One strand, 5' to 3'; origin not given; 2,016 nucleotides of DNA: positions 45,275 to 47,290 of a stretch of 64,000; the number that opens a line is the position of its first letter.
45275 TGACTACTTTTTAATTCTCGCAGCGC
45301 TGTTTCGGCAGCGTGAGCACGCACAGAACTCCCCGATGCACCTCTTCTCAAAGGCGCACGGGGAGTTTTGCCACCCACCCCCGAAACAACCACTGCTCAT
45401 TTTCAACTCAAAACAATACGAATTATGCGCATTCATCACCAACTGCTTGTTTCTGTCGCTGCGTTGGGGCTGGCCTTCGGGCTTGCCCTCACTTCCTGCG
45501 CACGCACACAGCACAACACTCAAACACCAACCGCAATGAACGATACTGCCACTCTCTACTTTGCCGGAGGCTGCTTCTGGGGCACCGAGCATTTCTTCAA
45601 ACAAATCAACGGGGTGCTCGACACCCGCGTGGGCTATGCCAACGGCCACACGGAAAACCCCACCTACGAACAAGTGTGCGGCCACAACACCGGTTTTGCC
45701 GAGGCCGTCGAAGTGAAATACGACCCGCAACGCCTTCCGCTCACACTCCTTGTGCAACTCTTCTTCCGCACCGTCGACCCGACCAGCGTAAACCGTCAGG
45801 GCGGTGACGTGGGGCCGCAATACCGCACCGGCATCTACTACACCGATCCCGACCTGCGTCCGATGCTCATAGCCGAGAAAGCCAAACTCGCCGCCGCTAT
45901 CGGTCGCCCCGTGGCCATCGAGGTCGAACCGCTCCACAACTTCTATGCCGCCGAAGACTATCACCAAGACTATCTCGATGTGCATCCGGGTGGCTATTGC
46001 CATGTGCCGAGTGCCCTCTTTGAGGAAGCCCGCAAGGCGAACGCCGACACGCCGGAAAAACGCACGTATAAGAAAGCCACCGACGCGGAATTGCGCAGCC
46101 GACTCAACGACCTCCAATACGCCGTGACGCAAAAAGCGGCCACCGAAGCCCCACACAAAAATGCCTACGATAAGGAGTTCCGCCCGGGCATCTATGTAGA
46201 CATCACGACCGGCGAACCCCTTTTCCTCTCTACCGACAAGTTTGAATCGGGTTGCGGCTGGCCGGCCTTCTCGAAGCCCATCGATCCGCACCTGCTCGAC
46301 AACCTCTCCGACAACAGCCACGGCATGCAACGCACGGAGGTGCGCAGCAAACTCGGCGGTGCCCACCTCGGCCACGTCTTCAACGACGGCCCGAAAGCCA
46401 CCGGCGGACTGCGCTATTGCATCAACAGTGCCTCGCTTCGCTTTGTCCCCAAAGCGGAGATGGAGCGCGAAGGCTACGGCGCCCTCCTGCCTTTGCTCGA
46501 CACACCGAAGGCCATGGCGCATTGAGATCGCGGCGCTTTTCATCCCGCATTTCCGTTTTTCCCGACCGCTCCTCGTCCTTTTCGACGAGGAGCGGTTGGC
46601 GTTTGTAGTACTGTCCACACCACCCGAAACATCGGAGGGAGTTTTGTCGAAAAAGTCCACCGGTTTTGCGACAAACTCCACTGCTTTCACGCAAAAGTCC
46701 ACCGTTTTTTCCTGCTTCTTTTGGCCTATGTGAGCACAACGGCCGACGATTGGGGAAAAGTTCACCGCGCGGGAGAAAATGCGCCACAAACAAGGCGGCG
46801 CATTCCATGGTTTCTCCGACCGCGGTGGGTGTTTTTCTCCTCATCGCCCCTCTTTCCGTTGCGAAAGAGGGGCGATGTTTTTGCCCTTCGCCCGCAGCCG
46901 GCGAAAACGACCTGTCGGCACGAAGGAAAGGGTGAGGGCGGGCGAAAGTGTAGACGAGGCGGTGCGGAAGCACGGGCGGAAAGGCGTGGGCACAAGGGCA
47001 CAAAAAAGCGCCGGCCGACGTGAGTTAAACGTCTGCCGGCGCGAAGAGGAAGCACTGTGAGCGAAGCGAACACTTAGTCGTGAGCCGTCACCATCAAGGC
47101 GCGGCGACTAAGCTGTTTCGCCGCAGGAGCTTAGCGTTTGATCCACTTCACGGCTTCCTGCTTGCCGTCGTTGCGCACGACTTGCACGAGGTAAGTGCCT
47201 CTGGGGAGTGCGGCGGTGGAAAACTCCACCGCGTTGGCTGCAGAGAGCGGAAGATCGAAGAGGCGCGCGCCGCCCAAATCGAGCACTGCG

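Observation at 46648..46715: Dispersed family of intergenic tandem arrays (2-4 units, ~21-22 bp period) with core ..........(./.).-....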

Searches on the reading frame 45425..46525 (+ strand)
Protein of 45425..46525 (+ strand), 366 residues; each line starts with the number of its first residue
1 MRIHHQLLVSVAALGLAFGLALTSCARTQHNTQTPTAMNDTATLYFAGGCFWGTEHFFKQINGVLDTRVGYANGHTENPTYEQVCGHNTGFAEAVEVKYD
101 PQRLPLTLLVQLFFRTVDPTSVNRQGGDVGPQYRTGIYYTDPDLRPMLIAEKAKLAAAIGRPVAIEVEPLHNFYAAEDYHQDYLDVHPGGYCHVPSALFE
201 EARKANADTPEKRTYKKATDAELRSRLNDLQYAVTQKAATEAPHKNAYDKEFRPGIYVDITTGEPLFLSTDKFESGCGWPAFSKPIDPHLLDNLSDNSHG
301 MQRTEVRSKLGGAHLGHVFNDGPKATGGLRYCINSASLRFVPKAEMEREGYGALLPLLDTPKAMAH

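Call 11: search_protein_families(library=pfam, proteins=[window:45536-46525:+])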
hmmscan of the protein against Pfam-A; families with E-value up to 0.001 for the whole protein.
window:45536-46525:+ (329 aa): 2 families
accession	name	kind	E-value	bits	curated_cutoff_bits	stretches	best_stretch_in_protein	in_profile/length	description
PF01625.27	PMSR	-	1.7e-59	200.9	23.7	1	7-156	2-153/153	Peptide methionine sulfoxide reductase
PF01641.26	SelR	-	8e-45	152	24.9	1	190-305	1-116/116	SelR domain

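Call 14: find_encoding_contigs(protein=window:45536-46525:+, flank=10000, max_places=10)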
Protein window:45536-46525:+ (329 aa): no gene with exactly this product is on record in the collection.

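Call 16: find_encoding_contigs(protein=window:45425-46525:+, flank=10000, max_places=10)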
Protein window:45425-46525:+ (366 aa): 8 contigs read that carry it; 5 places shown.
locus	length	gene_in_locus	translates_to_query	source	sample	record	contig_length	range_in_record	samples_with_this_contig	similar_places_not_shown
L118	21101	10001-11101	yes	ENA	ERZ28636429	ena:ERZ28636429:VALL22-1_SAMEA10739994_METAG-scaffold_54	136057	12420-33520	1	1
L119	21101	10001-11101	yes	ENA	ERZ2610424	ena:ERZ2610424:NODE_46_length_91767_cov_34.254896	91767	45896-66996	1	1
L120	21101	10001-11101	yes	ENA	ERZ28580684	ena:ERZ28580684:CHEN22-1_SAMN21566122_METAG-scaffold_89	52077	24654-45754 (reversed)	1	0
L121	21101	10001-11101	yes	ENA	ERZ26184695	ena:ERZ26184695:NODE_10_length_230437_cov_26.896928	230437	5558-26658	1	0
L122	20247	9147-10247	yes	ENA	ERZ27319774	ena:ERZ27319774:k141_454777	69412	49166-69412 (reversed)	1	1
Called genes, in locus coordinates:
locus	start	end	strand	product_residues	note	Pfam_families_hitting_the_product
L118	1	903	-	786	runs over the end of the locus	PF01751:Toprim, PF01131:Topoisom_bac, PF13368:Toprim_C_rpt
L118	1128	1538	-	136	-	PF02130:YbeY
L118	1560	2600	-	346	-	PF05496:RuvB_N, PF00004:AAA, PF07728:AAA_5 (faint), PF17864:AAA_lid_4, PF05491:WHD_RuvB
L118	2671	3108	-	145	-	-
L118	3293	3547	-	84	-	PF01649:Ribosomal_S20p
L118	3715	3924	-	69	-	-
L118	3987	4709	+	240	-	PF11967:RecO_N, PF02565:RecO_C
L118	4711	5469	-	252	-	PF03883:H2O2_YaaD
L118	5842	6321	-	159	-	PF02664:LuxS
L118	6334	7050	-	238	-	PF01048:PNP_UDP_1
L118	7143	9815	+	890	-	PF09586:YfhO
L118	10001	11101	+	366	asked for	PF01625:PMSR, PF01641:SelR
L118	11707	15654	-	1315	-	PF14200:RicinB_lectin_2 (faint), PF02837:Glyco_hydro_2_N, PF22666:Glyco_hydro_2_N2, PF00703:Glyco_hydro_2, PF02836:Glyco_hydro_2_C, PF16353:LacZ_4, PF02929:Bgal_small_N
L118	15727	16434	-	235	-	PF13568:OMP_b-brl_2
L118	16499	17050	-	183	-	PF14109:GldH_lipo (weak)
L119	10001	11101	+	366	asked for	PF01625:PMSR, PF01641:SelR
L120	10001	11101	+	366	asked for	PF01625:PMSR, PF01641:SelR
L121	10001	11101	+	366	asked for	PF01625:PMSR, PF01641:SelR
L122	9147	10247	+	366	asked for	PF01625:PMSR, PF01641:SelR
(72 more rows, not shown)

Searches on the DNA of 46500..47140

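Call 30: search_rna_families(source=window, start=46500, end=47140, threshold=evalue, max_evalue=10)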
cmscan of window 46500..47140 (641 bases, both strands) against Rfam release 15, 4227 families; matches with E-value up to 10: 10.
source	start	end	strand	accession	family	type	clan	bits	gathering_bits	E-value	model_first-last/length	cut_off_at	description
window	46841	46878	+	RF04132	mir-4436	Gene; miRNA;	-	19.7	74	0.22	1-85/85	no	mir-4436 microRNA precursor family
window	46839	46881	+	RF00845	MIR158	Gene; miRNA;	-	16.3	67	4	1-100/100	no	MIR158 microRNA precursor family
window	46793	46849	-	RF01277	snoU54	Gene; snRNA; snoRNA; CD-box;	CL00008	15.5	35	3.3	1-67/67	no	Small nucleolar RNA U54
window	46767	46871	-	RF01527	CrfA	Gene; sRNA;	-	15.2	38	3.2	1-136/136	no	Caulobacter sRNA CrfA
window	47002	47071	-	RF00057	RyhB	Gene; sRNA;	-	14.7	55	7.5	1-67/67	no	RyhB RNA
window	46750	46844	-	RF00036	RRE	Cis-reg;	-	13.9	104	0.086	1-337/337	no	HIV Rev response element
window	46842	46928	-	RF02879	MH_s10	Gene; sRNA;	-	13.8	81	5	1-143/143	no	Mesorhizobail RNA 10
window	46843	46877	+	RF04168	MIR839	Gene; miRNA;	-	13.1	200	7.1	1-267/267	no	MIR839 microRNA precursor family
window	46813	46848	-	RF01128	sR43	Gene; snRNA; snoRNA; CD-box;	-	12.4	45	1.8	1-56/56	no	Small nucleolar RNA sR42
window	46500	46609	+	RF02505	Atu_L6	Gene; sRNA;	-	12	100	5.4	1-124/124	no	Rhizobiales sRNA Atu_L6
